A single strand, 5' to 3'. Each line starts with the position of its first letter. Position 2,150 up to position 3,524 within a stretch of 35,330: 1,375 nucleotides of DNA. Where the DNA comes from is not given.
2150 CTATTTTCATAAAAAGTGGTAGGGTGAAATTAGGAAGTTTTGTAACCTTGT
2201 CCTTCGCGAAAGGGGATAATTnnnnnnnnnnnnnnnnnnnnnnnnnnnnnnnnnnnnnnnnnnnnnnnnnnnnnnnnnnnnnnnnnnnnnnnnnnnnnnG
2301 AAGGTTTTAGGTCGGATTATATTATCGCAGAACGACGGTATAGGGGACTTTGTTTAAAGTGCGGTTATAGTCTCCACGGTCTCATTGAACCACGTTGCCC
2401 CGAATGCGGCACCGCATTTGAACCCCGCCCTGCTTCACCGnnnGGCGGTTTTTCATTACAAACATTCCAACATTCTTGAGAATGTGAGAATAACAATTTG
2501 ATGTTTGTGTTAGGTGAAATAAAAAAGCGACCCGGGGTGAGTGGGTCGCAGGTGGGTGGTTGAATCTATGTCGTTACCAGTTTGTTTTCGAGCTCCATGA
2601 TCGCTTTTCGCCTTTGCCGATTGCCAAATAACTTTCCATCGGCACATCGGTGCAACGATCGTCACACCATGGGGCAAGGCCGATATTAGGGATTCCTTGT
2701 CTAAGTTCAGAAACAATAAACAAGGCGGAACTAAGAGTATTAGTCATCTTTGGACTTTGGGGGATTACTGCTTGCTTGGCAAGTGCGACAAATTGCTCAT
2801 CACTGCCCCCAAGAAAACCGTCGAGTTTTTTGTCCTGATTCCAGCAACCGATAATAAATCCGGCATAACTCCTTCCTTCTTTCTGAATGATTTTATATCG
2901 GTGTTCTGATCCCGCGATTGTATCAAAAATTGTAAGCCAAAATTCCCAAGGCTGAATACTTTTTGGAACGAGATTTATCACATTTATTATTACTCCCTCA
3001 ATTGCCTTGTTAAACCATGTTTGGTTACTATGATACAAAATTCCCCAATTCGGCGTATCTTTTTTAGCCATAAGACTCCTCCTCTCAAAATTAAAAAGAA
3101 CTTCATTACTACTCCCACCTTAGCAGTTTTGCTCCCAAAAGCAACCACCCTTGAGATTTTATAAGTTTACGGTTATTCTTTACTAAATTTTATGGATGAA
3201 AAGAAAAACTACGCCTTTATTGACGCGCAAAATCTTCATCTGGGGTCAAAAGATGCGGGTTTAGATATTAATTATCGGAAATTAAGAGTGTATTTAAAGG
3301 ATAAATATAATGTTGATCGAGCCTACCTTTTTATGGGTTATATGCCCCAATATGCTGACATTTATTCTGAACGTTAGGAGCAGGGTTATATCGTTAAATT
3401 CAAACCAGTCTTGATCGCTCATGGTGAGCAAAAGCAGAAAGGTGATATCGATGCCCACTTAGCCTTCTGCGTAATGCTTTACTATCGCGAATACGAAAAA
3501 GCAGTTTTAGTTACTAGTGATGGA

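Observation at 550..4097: Three paralogous membrane-anchored zinc-ribbon mini-proteins, each a complete promoter-leader-gene-terminator unit, form an island between thrS and fmt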

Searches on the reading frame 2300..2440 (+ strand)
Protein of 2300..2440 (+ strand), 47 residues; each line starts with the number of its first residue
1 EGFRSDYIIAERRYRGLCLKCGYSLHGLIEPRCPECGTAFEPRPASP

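Call 25: find_homologous_proteins(query=A3, max_evalue=10)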
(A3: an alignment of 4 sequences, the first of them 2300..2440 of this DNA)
Query A3 (4 sequences) (47 aa, profile of the alignment): 212 proteins with E <= 10 among 294 candidates; the best 120 are listed.
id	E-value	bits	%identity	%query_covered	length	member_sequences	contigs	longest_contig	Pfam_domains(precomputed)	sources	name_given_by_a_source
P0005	1.6e-22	96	59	77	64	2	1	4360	-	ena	-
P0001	7.0e-20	88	100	100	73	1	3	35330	-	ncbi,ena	-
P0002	2.5e-17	80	77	55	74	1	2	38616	-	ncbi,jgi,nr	ncbi:MAG: hypothetical protein C4547_07575 [Phycisphaerales bacterium]|nr:MAG: hypothetical protein 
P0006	1.0e-12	65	76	53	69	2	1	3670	PF18912.7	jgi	-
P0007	5.1e-11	60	64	70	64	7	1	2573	-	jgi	-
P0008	9.0e-11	59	66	68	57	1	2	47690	-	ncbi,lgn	-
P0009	1.4e-10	58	56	96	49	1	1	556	-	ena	-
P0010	1.5e-10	58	80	53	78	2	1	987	-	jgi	-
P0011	2.5e-10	57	62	72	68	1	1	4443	-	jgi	-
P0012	4.0e-10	57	69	62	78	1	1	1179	-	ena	-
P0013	4.0e-10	57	68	60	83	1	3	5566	-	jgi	jgi:ribosomal protein L37E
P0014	4.7e-10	56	70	57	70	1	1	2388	-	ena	-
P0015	5.9e-10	56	58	77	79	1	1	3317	-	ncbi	-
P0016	5.9e-10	56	58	66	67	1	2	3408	-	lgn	-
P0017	9.4e-10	55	64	70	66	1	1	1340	-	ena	-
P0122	1.2e-5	42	65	49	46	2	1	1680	PF12773.14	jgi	jgi:hypothetical protein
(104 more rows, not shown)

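Call 30: find_related_loci(query=A3, collection=genome_contigs, flank=5000)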
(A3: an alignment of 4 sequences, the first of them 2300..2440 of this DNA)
Query A3 (47 aa) in genome_contigs; peptide patterns used: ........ (x = any residue, [..] = any of these).
599 stretches matched a pattern (row limit reached: there are more); 485 encode a relative of the query (tblastn E <= 1e-3); the best 80 are kept; 80 distinct loci.
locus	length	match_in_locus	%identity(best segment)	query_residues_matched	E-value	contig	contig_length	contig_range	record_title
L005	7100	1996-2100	69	12-46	1e-14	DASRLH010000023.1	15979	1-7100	MAG TPA_asm: Tepidisphaeraceae bacterium isolate SMAG_U10183 k141_337203, whole genome shotgun sequence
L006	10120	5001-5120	63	3-42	5e-13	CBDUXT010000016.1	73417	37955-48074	MAG TPA_asm: uncultured bacterium isolate SRR22302371_binner23_Refined_2 genome assembly, contig: ERZ26661859.130, whole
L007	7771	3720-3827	69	4-39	7e-13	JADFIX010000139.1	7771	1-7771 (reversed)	MAG: Planctomycetota bacterium isolate B3T1B8 B3T1B8_NODE20041, whole genome shotgun sequence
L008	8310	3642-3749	64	11-46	9e-13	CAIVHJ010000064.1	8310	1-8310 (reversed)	MAG: uncultured Phycisphaerales bacterium isolate AlinenSediments_bin-0346 genome assembly, contig: bin-0346:064/467, wh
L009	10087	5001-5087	72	18-46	2e-12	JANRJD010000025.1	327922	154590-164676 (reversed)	MAG: Phycisphaerae bacterium isolate bins.342 k141_3452100, whole genome shotgun sequence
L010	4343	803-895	68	12-42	2e-12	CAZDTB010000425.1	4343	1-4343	MAG TPA_asm: uncultured Planctomycetales bacterium isolate SRP214966_co2_72 genome assembly, contig: NODE_42640_length_4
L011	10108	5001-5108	64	10-45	1e-11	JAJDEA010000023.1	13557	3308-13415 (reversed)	MAG: Phycisphaerae bacterium isolate OFTM303 OFTM303_22, whole genome shotgun sequence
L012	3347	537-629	68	13-43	1e-11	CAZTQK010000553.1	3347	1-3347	MAG TPA_asm: uncultured Planctomycetales bacterium isolate binchicken_co74_144 genome assembly, contig: NODE_63398_lengt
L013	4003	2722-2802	70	17-43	2e-11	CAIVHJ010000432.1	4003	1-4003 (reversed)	MAG: uncultured Phycisphaerales bacterium isolate AlinenSediments_bin-0346 genome assembly, contig: bin-0346:432/467, wh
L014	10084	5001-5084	75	12-39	2e-11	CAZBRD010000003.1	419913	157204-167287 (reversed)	MAG TPA_asm: uncultured Phycisphaeraceae bacterium isolate SRP287051_co1_53 genome assembly, contig: NODE_25_length_4199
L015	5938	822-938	62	7-45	2e-11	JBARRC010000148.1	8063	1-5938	MAG: Phycisphaerae bacterium isolate MFD13433_ilm_asm_bin31 k127_139898, whole genome shotgun sequence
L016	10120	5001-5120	65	3-42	2e-11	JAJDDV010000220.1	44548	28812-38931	MAG: Phycisphaerae bacterium isolate OFTM174 OFTM174_219, whole genome shotgun sequence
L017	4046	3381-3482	63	8-42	4e-11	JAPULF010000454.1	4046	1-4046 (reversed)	MAG: Planctomycetota bacterium isolate KW1-S21_104 KW1-S21_104_cg454, whole genome shotgun sequence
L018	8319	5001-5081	74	15-41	3e-11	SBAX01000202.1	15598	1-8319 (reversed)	MAG: Phycisphaera mikurensis isolate Bin_18_1 Hy_contig12022, whole genome shotgun sequence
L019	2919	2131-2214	68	15-42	4e-11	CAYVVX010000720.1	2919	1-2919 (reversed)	MAG TPA_asm: uncultured Planctomycetales bacterium isolate binchicken_co235_144 genome assembly, contig: NODE_68230_leng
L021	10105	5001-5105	74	12-42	6e-11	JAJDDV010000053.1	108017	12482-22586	MAG: Phycisphaerae bacterium isolate OFTM174 OFTM174_52, whole genome shotgun sequence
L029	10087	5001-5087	66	18-46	2e-10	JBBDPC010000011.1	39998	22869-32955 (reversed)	MAG: Phycisphaeraceae bacterium isolate LejiaB_66_58 Lejia_B_1207_length_39998_cov_34, whole genome shotgun sequence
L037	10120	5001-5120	60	11-47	3e-10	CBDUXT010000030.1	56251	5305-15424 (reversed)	MAG TPA_asm: uncultured bacterium isolate SRR22302371_binner23_Refined_2 genome assembly, contig: ERZ26661859.239, whole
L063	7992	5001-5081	67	17-43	2e-9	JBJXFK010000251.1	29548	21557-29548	MAG: Phycisphaerae bacterium isolate F1F2.bin.474 k127_2582182, whole genome shotgun sequence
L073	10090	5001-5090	67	14-43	2e-9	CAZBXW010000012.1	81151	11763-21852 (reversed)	MAG TPA_asm: uncultured Phycisphaera sp. isolate binchicken_co58_37 genome assembly, contig: NODE_226_length_81151_cov_3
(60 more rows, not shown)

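Call 49: search_protein_families(library=pfam, proteins=[L006:3960-5177:+, L011:5180-6340:+, L016:4038-5168:+, L021:4059-5216:+, L018:4107-5099:+, L073:5007-5912:+, L063:4863-5843:+, L029:4926-6023:+, L037:5533-6372:+, L005:1267-2124:+], max_evalue=0.01)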
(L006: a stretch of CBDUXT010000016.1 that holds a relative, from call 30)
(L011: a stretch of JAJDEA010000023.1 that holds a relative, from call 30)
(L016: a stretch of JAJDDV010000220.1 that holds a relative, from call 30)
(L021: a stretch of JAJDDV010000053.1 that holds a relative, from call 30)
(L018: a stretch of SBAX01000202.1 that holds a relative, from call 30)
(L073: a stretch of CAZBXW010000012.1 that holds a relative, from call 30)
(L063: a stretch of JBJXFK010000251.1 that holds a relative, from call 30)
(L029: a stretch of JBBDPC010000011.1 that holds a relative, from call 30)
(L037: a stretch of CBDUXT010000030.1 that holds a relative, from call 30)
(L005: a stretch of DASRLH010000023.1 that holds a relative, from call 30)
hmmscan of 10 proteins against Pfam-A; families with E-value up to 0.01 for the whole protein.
L006:3960-5177:+ (406 aa): 1 family
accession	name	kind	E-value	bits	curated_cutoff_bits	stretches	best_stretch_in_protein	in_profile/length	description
PF18912.6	DZR_2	-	0.00013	22.2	27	1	357-387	18-48/56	Double zinc ribbon domain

L011:5180-6340:+ (387 aa): 0 families

L016:4038-5168:+ (377 aa): 0 families

L021:4059-5216:+ (386 aa): 0 families

L018:4107-5099:+ (331 aa): 1 family
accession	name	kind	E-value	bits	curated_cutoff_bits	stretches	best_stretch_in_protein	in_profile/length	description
PF18912.6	DZR_2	-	0.0083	16.4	27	0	297-326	19-48/56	Double zinc ribbon domain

L073:5007-5912:+ (302 aa): 2 families
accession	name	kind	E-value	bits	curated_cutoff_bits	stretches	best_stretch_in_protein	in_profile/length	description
PF04893.22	Yip1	-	3.8e-10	40.3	28.6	1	147-292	22-171/173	Yip1 domain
PF13717.11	Zn_ribbon_4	-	0.00011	22.5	30.3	1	17-47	4-34/36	zinc-ribbon domain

L063:4863-5843:+ (327 aa): 0 families

L029:4926-6023:+ (366 aa): 1 family
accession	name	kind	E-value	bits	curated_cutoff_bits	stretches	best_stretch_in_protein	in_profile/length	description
PF21349.2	RUBY_RBDX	-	0.008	16.1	26.5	0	25-45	2-23/30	Rubrerythrin, rubredoxin-like domain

L037:5533-6372:+ (280 aa): 2 families
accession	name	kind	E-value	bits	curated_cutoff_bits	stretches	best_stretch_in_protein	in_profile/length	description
PF13248.11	Zn_ribbon_3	-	4.7e-05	23.1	27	0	26-38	2-14/26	zinc-ribbon domain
PF24460.1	DUF7575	-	0.0003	20.5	28.5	0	28-39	5-16/28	Domain of unknown function (DUF7575)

L005:1267-2124:+ (286 aa): 1 family
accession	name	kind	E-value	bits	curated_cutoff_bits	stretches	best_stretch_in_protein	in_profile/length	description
PF18912.6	DZR_2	-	0.0014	18.8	27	1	243-273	17-47/56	Double zinc ribbon domain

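Call 66: find_encoding_contigs(protein=P0006, flank=4000, max_places=3)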
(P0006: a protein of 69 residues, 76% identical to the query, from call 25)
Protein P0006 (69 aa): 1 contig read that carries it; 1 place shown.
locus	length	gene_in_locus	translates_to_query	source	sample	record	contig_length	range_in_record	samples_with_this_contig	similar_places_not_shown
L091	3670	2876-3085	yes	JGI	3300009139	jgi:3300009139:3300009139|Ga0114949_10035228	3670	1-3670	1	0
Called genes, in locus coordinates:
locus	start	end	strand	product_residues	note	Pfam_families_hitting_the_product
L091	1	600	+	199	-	?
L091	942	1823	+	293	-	PF23023:Anti-Pycsar_Apyc1, PF00753:Lactamase_B (faint), PF12706:Lactamase_B_2 (faint)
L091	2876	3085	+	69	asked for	PF18912:DZR_2 (weak)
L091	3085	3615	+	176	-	-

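Call 67: find_encoding_contigs(protein=P0007, flank=4000, max_places=3)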
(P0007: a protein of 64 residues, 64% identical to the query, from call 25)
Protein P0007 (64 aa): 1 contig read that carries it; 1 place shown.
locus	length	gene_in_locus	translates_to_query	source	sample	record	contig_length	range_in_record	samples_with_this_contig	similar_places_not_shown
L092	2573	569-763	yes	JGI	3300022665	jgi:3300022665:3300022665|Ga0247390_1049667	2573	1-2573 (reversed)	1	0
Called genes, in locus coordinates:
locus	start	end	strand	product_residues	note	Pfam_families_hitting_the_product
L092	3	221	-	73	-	?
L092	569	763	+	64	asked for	-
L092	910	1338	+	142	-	-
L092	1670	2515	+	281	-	-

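Call 73: search_solved_structures(query=A3, max_evalue=10, show_alignments=3)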
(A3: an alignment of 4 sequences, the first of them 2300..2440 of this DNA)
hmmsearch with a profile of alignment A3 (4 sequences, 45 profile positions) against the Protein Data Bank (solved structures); distinct sequences matched with E-value up to 10: 51.
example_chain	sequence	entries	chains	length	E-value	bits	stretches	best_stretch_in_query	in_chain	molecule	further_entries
2i13_A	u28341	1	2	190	4e-13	51.8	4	29-41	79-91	Aart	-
1mey_C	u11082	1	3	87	4.1e-08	35.8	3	29-39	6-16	CONSENSUS ZINC FINGER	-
2cot_A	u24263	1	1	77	0.006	19.2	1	29-41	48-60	Zinc finger protein 435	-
1x6e_A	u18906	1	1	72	0.031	16.9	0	29-39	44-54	Zinc finger protein 24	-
2ep3_A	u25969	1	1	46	0.055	16.1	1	29-41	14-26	Zinc finger protein 484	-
9bct_I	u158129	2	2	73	0.07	15.8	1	13-34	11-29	Transcription elongation factor Spt4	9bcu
9e71_Bc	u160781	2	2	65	0.088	15.5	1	29-34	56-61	Small zinc finger protein HVO-2753-like zinc-binding pocket domain-containing protein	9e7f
6xu6_Cj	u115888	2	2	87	0.22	14.2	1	10-34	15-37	Probable 60S ribosomal protein L37-B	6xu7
4rul_A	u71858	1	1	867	0.23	14.1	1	29-39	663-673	DNA topoisomerase 1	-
9gda_F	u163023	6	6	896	0.26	14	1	29-39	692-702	DNA topoisomerase 1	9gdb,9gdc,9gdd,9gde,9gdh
9qf4_Bk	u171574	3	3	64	0.26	14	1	29-40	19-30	C2H2-type domain-containing protein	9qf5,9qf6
6ydh_A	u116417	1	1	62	0.27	13.9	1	7-34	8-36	DUF1610 domain-containing protein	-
5lkm_A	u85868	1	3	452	0.27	13.9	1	10-34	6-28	DNA repair protein RadA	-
9sra_Bk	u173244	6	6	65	0.28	13.9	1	29-40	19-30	C2H2-type domain-containing protein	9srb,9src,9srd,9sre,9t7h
4qiw_P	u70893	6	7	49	0.28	13.8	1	10-35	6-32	DNA-directed RNA polymerase subunit P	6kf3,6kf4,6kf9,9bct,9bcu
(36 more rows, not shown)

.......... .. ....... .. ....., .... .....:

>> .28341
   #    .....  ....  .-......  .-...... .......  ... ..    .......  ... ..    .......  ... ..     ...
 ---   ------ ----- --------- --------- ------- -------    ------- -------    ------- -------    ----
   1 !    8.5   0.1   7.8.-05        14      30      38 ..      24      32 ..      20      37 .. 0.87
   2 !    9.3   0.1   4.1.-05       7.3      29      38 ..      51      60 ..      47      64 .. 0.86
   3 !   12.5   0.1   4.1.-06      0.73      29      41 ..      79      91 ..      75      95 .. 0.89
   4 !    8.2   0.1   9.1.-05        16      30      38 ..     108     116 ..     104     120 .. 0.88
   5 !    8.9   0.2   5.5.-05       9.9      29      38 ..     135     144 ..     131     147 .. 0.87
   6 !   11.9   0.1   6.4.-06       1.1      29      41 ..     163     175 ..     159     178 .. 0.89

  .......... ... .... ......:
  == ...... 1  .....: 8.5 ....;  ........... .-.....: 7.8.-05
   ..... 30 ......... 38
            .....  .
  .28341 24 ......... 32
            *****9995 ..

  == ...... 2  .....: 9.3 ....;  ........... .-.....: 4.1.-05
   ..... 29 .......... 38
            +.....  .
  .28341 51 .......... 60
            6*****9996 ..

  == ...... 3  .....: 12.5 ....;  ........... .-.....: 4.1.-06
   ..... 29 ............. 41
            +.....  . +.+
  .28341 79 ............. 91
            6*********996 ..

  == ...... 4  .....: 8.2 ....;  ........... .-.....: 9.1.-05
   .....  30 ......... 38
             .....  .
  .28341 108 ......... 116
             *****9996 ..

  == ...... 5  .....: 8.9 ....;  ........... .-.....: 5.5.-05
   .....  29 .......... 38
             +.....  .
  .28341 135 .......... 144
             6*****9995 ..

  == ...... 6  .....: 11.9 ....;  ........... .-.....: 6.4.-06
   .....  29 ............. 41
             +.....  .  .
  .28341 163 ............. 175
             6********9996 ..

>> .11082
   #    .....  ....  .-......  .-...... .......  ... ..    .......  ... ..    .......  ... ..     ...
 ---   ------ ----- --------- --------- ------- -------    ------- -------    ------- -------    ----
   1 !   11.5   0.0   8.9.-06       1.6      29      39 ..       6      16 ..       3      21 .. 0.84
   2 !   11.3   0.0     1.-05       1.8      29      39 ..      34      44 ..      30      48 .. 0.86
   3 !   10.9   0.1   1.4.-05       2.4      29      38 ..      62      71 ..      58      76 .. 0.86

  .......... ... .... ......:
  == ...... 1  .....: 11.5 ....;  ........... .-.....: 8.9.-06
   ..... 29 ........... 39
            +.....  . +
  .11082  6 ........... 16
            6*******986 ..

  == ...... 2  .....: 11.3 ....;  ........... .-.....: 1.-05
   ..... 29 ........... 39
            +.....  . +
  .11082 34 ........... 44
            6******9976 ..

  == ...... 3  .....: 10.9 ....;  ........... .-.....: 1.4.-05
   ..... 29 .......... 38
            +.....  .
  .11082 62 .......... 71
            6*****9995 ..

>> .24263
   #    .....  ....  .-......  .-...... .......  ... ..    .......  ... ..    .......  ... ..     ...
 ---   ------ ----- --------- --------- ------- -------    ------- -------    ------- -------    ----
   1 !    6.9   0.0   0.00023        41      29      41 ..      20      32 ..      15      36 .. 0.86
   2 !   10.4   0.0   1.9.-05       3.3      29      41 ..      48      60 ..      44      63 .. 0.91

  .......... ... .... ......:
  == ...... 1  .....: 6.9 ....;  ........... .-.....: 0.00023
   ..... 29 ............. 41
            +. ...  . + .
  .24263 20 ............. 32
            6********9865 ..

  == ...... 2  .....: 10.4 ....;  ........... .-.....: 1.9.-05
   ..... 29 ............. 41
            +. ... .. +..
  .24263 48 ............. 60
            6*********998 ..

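Call 78: find_related_loci(query=A3, collection=viral_contigs, flank=4000)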
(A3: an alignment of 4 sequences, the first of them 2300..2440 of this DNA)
Query A3 (47 aa) in viral_contigs; peptide patterns used: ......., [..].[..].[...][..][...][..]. (x = any residue, [..] = any of these).
34 stretches matched a pattern; 1 encode a relative of the query (tblastn E <= 1e-3); 1 distinct loci.
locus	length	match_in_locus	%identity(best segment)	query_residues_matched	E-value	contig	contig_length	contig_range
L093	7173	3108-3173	64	18-39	5e-8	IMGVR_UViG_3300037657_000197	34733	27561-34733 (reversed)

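Call 102: search_dna_similar(query=window:2300-2440:+, collection=plasmids, mode=protein, max_evalue=0.001, max_rows=15)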
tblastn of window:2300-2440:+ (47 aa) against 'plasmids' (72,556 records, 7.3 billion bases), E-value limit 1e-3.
No match.

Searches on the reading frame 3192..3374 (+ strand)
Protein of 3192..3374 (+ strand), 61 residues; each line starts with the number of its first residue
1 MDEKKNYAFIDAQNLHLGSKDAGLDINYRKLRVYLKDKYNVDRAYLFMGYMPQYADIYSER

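Call 6: search_protein_families(library=pfam, proteins=[window:3192-3374:+], max_evalue=1)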
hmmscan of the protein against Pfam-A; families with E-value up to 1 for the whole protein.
window:3192-3374:+ (61 aa): 1 family
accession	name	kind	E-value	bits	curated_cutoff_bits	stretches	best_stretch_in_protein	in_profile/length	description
PF01936.24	NYN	-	0.013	16.5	24.2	1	9-49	5-42/145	NYN domain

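Call 9: search_protein_families(library=ncbifam, proteins=[window:3192-3374:+], max_evalue=1)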
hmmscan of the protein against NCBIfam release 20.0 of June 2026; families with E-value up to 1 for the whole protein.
window:3192-3374:+ (61 aa): 0 families

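Call 10: search_protein_families(library=padloc, proteins=[window:3192-3374:+], max_evalue=1)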
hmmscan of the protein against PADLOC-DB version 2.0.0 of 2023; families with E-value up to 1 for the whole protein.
window:3192-3374:+ (61 aa): 0 families

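Call 11: search_protein_families(library=phrogs, proteins=[window:3192-3374:+], max_evalue=1)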
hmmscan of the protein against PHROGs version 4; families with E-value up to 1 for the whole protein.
window:3192-3374:+ (61 aa): 1 family
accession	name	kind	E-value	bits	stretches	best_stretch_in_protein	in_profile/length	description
phrog_11632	-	unknown function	0.15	13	1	10-47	16-52/137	-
